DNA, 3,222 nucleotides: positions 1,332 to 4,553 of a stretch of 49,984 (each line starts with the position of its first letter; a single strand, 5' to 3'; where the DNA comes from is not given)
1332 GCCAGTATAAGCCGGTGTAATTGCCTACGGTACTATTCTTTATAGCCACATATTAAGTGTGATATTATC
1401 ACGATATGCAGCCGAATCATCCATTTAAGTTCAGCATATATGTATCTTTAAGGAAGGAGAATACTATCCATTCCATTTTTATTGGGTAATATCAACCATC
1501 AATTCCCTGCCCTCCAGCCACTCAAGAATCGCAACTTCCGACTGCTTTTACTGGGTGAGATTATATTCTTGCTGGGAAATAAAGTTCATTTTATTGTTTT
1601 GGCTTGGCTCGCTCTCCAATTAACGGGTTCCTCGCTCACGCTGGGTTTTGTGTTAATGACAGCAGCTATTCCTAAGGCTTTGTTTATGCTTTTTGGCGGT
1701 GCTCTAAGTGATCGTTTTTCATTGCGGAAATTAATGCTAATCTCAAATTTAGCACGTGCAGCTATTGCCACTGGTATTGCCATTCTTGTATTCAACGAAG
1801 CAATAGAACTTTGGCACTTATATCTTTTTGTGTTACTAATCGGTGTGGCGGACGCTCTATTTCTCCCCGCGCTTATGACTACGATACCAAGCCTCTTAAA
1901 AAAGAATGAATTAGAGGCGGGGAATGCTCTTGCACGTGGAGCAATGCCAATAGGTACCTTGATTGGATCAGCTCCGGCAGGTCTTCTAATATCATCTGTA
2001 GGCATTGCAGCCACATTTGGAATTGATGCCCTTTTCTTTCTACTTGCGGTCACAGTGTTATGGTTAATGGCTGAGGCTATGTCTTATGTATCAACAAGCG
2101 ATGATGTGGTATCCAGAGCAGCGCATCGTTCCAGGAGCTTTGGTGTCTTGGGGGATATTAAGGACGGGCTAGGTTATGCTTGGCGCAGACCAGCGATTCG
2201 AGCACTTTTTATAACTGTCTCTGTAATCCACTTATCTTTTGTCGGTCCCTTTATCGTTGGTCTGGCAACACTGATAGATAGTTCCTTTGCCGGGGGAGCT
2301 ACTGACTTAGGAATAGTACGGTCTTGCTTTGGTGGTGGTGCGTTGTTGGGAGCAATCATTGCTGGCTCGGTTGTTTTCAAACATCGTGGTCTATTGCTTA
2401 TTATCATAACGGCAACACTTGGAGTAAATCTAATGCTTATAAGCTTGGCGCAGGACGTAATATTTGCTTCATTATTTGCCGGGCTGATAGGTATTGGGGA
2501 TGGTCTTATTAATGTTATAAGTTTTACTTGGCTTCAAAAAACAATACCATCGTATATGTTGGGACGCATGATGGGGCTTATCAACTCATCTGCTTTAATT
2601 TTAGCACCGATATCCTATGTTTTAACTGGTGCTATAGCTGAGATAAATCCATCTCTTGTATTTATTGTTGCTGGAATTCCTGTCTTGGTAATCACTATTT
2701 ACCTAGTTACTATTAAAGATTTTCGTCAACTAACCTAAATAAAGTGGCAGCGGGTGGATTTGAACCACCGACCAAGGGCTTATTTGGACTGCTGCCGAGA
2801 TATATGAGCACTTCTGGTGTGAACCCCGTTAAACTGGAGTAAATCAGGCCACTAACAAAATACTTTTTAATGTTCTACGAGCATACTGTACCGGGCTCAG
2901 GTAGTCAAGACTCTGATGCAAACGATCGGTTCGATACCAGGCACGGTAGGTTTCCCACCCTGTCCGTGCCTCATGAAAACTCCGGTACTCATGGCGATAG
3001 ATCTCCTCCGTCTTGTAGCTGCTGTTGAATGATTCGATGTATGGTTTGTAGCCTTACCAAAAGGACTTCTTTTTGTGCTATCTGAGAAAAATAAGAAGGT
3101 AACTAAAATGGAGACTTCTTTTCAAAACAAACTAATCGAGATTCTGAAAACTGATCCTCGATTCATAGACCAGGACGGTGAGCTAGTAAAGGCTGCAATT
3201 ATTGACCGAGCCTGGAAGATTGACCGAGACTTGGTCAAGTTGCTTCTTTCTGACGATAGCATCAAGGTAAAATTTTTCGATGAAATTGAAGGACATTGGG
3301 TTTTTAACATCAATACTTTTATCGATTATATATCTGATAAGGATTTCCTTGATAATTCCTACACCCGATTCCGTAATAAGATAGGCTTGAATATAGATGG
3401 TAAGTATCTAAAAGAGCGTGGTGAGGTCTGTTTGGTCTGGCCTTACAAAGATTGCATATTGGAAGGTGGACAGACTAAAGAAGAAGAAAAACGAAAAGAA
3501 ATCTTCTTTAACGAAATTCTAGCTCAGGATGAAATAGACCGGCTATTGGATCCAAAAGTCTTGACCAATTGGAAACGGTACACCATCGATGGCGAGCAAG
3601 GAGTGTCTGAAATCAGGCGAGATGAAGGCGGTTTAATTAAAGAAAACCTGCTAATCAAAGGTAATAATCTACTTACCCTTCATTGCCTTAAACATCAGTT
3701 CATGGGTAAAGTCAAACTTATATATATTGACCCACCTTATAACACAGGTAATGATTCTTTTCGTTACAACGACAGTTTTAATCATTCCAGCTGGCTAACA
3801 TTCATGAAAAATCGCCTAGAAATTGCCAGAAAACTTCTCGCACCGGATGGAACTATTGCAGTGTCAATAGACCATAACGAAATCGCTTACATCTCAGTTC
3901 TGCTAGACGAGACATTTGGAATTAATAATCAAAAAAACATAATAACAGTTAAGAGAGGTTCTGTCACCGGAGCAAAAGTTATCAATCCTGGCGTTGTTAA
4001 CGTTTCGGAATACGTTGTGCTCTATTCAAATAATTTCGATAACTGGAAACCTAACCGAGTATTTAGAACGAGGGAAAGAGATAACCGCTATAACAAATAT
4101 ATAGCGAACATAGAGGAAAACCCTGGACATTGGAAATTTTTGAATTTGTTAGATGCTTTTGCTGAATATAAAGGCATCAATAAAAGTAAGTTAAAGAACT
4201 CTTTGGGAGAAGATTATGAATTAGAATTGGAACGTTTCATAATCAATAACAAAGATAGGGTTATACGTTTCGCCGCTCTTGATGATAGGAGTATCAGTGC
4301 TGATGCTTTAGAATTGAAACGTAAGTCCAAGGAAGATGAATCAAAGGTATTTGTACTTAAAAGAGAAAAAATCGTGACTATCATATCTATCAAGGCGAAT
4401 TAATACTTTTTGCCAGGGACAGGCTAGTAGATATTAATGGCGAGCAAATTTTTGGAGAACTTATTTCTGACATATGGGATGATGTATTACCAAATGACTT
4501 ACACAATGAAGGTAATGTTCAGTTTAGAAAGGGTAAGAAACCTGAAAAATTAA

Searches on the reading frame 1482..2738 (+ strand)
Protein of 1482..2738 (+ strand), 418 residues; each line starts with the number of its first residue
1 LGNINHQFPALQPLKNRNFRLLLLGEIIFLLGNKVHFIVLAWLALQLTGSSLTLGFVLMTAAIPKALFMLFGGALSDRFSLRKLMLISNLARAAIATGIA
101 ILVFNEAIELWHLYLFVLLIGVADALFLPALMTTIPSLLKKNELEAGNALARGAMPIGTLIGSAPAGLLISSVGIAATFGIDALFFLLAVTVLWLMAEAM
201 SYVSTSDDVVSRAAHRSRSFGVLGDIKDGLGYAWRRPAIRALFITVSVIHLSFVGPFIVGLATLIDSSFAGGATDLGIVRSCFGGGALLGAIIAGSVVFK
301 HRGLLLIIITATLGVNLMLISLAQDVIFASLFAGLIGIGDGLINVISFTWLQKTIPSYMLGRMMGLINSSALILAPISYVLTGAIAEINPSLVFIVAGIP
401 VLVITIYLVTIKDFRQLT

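Call 65: search_protein_families(library=pfam, proteins=[window:1482-2738:+], max_evalue=0.00001)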
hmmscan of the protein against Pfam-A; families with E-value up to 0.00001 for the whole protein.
window:1482-2738:+ (418 aa): 2 families
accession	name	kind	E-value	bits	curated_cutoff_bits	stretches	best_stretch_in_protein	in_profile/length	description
PF07690.21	MFS_1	-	7.4e-33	114.3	33.4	2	22-369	1-337/347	Major Facilitator Superfamily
PF05977.19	MFS_3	-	4.1e-25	88.7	27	1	10-367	3-348/524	Transmembrane secretion effector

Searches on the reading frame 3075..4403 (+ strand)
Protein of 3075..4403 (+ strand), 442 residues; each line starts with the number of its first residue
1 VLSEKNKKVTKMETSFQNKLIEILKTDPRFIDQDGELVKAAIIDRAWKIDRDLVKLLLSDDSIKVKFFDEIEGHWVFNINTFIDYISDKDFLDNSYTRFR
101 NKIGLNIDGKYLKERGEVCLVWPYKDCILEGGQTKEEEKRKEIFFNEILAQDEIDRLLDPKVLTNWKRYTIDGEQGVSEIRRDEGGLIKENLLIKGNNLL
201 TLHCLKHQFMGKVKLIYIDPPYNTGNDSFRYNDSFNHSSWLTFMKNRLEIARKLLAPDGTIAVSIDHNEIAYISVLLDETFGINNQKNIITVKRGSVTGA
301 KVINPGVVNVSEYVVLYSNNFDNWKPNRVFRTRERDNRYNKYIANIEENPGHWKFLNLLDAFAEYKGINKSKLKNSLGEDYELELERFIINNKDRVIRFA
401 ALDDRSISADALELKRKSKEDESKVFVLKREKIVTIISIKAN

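Call 65: search_protein_families(library=pfam, proteins=[window:3075-4403:+], max_evalue=0.00001)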
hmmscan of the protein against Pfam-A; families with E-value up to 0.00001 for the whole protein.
window:3075-4403:+ (442 aa): 2 families
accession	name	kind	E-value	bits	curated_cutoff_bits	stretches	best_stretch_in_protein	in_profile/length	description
PF12564.13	TypeIII_RM_meth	-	2.8e-21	76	25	1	50-105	1-56/56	Type III restriction/modification enzyme methylation subunit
PF01555.25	N6_N4_Mtase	-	5e-20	72.8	26.7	1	213-329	1-120/221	DNA methylase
